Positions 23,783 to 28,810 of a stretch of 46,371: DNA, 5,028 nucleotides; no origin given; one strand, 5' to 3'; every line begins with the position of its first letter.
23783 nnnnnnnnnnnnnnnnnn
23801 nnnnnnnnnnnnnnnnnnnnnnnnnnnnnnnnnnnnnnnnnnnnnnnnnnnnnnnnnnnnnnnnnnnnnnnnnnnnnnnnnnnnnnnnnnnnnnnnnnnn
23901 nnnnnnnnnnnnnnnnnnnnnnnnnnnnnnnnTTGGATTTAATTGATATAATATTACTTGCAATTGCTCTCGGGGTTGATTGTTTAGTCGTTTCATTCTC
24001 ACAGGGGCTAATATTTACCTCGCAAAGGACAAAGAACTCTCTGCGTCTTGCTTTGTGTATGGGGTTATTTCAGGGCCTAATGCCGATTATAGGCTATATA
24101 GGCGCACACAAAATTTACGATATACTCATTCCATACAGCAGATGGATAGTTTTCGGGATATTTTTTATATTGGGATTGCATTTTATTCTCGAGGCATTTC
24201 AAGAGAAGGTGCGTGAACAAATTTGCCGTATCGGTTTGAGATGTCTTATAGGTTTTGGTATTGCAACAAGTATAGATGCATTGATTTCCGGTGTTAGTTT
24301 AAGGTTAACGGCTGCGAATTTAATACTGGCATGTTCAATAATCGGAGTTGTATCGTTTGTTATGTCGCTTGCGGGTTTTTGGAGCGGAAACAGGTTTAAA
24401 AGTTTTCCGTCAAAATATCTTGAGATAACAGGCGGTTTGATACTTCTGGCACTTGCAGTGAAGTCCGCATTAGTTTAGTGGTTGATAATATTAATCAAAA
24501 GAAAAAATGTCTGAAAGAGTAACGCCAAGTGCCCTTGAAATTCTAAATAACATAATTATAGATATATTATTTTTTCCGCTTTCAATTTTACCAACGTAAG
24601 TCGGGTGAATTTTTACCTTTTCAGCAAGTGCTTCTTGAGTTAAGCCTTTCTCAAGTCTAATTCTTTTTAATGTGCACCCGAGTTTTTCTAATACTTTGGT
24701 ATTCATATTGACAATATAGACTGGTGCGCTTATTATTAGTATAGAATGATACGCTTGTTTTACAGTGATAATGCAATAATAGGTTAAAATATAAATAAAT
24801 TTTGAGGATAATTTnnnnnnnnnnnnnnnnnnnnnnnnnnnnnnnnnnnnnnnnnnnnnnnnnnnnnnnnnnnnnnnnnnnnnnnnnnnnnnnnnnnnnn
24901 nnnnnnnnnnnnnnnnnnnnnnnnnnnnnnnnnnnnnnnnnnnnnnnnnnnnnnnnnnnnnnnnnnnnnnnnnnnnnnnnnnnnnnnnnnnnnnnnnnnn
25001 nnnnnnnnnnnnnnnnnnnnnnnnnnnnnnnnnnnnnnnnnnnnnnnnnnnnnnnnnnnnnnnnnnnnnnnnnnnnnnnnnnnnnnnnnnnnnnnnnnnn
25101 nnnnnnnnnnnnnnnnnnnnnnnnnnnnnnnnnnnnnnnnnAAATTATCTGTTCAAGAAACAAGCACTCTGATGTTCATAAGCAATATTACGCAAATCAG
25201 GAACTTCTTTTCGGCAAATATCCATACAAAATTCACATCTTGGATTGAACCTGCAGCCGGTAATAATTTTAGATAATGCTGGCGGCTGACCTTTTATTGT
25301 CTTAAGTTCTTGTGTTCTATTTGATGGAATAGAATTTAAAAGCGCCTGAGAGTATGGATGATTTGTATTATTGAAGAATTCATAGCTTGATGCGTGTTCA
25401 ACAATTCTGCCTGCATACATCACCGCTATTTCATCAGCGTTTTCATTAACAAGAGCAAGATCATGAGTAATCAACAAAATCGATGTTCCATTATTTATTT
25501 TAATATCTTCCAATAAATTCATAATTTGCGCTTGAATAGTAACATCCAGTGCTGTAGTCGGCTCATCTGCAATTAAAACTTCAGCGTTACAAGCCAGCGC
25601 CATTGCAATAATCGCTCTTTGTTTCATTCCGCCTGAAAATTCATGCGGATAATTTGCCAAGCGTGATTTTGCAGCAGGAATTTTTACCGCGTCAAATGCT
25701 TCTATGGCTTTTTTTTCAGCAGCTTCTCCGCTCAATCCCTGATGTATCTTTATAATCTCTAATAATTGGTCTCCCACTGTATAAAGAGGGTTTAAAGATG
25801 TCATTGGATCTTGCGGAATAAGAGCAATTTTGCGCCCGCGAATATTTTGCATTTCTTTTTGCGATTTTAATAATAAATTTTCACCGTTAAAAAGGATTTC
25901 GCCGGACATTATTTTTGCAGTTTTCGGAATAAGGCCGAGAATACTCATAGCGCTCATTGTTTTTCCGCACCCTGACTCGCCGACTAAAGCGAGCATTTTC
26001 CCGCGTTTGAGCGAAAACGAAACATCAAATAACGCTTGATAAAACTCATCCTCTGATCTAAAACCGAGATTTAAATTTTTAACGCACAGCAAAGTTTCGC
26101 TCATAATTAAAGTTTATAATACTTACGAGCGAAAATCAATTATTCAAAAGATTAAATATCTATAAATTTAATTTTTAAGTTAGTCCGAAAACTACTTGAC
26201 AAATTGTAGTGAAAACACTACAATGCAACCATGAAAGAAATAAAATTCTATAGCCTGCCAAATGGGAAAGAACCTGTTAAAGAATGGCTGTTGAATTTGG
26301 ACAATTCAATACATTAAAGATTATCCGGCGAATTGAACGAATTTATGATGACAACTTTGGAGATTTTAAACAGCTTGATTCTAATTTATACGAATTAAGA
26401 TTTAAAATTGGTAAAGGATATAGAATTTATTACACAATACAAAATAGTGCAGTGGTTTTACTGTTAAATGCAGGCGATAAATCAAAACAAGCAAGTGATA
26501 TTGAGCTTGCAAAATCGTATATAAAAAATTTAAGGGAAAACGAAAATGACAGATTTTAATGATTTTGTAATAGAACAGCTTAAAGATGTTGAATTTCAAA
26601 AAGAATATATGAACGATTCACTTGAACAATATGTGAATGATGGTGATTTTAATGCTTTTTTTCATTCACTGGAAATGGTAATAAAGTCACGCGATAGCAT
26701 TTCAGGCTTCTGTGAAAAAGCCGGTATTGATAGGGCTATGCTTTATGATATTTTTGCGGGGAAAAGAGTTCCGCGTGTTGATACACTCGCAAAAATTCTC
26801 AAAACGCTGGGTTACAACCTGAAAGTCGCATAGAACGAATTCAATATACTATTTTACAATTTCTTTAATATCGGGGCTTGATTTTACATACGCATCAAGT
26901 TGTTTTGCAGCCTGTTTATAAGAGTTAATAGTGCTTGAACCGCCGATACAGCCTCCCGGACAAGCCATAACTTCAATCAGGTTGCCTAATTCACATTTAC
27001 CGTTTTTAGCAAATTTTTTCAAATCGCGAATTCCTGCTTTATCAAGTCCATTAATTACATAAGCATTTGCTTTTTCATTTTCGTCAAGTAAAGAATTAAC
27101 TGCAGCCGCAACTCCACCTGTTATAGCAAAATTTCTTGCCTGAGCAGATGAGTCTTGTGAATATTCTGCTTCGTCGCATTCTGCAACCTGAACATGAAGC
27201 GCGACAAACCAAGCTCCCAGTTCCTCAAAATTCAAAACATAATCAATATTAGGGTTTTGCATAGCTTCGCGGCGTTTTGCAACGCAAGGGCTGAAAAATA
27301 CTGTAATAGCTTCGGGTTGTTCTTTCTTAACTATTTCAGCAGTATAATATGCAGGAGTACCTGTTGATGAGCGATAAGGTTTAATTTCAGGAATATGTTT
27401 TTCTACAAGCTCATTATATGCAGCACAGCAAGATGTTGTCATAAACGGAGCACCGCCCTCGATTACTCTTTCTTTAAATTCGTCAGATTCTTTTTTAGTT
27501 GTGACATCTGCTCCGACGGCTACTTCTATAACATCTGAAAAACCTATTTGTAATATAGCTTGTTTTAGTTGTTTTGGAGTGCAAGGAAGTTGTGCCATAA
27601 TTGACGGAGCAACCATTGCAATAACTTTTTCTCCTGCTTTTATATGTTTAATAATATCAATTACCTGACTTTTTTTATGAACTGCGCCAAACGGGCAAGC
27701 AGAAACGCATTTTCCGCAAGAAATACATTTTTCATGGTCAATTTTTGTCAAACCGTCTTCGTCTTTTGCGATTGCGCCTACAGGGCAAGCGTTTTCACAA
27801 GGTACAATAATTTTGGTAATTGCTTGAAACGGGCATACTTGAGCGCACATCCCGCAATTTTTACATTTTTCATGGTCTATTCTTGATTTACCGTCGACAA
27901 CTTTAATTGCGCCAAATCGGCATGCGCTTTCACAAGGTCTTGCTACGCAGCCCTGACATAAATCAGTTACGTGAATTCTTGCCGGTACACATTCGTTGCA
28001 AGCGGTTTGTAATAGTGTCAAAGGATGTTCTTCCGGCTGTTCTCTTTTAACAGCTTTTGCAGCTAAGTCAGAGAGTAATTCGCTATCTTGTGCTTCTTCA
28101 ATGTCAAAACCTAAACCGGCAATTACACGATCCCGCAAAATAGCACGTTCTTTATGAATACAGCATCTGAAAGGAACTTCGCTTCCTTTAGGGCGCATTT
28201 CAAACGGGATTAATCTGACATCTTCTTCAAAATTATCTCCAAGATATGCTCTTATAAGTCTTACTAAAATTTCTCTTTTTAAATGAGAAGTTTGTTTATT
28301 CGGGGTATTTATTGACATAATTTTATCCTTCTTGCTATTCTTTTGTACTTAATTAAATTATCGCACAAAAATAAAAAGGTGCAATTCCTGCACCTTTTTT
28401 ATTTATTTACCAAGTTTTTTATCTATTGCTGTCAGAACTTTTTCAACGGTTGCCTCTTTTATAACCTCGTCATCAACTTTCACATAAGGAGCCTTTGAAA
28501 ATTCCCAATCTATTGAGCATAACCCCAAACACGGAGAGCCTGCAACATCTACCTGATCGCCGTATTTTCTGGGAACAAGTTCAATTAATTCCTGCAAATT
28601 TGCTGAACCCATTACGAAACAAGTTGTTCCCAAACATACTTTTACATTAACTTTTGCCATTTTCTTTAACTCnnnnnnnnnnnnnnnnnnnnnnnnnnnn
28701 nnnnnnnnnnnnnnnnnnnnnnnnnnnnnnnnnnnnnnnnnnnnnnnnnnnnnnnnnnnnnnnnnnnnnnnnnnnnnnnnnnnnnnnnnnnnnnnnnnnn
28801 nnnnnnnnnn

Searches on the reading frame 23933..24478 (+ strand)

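Call 10: search_protein_families(library=pfam, proteins=[window:23933-24478:+], max_evalue=0.00001)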
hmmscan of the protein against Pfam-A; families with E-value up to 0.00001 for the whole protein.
window:23933-24478:+ (181 aa): 1 family
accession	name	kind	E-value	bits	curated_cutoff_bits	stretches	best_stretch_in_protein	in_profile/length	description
PF02659.21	Mntp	-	7.2e-36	123.7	24.4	1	32-177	3-150/152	Putative manganese efflux pump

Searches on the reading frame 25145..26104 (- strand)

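Call 10: search_protein_families(library=pfam, proteins=[window:25145-26104:-], max_evalue=0.00001)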
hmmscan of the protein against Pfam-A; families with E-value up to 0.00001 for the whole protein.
window:25145-26104:- (319 aa): 3 families
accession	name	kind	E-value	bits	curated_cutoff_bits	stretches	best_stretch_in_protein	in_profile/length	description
PF00005.33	ABC_tran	-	3.3e-29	102.7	25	1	26-184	2-137/137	ABC transporter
PF08352.17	oligo_HPY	-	3.1e-19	69.5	27.1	1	235-297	1-65/65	Oligopeptide/dipeptide transporter, C-terminal region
PF13304.12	AAA_21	-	4.1e-08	34.1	27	1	152-220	234-304/304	AAA domain, putative AbiEii toxin, Type IV TA system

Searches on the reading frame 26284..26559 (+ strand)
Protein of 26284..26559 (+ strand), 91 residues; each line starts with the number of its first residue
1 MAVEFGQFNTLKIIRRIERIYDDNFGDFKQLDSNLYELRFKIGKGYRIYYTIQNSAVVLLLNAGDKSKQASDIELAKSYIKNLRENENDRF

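Call 11: search_protein_families(library=pfam, proteins=[window:26284-26559:+], max_evalue=0.00001)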
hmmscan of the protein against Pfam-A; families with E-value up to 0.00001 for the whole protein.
window:26284-26559:+ (91 aa): 1 family
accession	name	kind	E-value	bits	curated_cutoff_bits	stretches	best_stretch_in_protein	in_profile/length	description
PF05973.20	Gp49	-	2.9e-06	27.7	23.9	1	22-73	27-82/90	Phage derived protein Gp49-like (DUF891)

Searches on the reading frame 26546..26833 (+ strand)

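Call 11: search_protein_families(library=pfam, proteins=[window:26546-26833:+], max_evalue=0.00001)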
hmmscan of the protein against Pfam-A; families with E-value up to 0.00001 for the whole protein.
window:26546-26833:+ (95 aa): 2 families
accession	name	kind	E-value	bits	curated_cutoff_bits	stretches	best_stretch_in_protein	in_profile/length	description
PF21716.3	dnstrm_HI1420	-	2.4e-10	40.6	27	1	10-94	9-88/90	Probable addiction module antidote protein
PF01381.28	HTH_3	-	3.6e-07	30.5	23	1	55-92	15-52/55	Helix-turn-helix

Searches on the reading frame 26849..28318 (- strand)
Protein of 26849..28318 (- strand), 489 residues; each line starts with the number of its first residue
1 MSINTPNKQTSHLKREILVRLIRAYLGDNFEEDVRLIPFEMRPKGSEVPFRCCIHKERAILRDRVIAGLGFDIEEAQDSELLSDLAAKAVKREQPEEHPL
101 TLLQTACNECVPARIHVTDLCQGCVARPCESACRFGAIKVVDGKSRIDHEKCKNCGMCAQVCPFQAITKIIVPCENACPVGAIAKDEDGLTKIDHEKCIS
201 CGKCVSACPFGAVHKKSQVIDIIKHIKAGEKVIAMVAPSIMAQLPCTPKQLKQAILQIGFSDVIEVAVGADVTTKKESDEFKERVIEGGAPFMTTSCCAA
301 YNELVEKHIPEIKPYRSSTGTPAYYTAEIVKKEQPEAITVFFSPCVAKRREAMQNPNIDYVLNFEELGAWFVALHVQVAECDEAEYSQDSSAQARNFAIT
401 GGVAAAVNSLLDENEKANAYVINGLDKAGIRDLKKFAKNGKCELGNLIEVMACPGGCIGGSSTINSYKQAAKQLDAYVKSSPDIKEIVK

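Call 11: search_protein_families(library=pfam, proteins=[window:26849-28318:-], max_evalue=0.00001)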
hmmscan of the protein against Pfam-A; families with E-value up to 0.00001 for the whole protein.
window:26849-28318:- (489 aa): 11 families
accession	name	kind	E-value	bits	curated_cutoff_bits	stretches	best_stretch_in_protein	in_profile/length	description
PF02906.19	Fe_hyd_lg_C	-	7.1e-55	186.7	22.1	1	230-460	1-244/245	Iron only hydrogenase large subunit, C-terminal domain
PF00037.32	Fer4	-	6.9e-18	64.1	21.1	2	192-213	2-23/24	4Fe-4S binding domain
PF25160.1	LdpA_Fe-S-bd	-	1.5e-14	53.9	27.6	1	173-218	8-48/49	LdpA Fe-S cluster-binding domain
PF12837.12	Fer4_6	-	4.9e-13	48.8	25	2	192-212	3-23/24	4Fe-4S binding domain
PF12838.12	Fer4_7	-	4.5e-12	46.7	27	1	174-212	8-52/52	4Fe-4S dicluster domain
PF13187.11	Fer4_9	-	3.9e-10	40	27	1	174-212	8-51/52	4Fe-4S dicluster domain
PF13237.11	Fer4_10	-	2.6e-09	37.3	25.5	0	174-209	15-53/53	4Fe-4S dicluster domain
PF12797.12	Fer4_2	-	5.1e-09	35.9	24.5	1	192-210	4-22/22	4Fe-4S binding domain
PF13484.11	Fer4_16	-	1.1e-08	36.1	30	0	197-228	1-32/66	4Fe-4S double cluster binding domain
PF14697.11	Fer4_21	-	1.3e-08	35.3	35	0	174-212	14-56/59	4Fe-4S dicluster domain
PF12800.12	Fer4_4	-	4.7e-06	26.9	24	0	196-211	2-17/17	4Fe-4S binding domain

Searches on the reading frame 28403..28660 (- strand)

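Call 11: search_protein_families(library=pfam, proteins=[window:28403-28660:-], max_evalue=0.00001)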
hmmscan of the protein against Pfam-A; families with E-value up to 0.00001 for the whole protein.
window:28403-28660:- (85 aa): 1 family
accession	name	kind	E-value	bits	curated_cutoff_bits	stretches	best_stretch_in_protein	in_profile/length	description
PF01257.25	2Fe-2S_thioredx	-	2.8e-07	30.9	24.8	1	2-81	64-143/145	Thioredoxin-like [2Fe-2S] ferredoxin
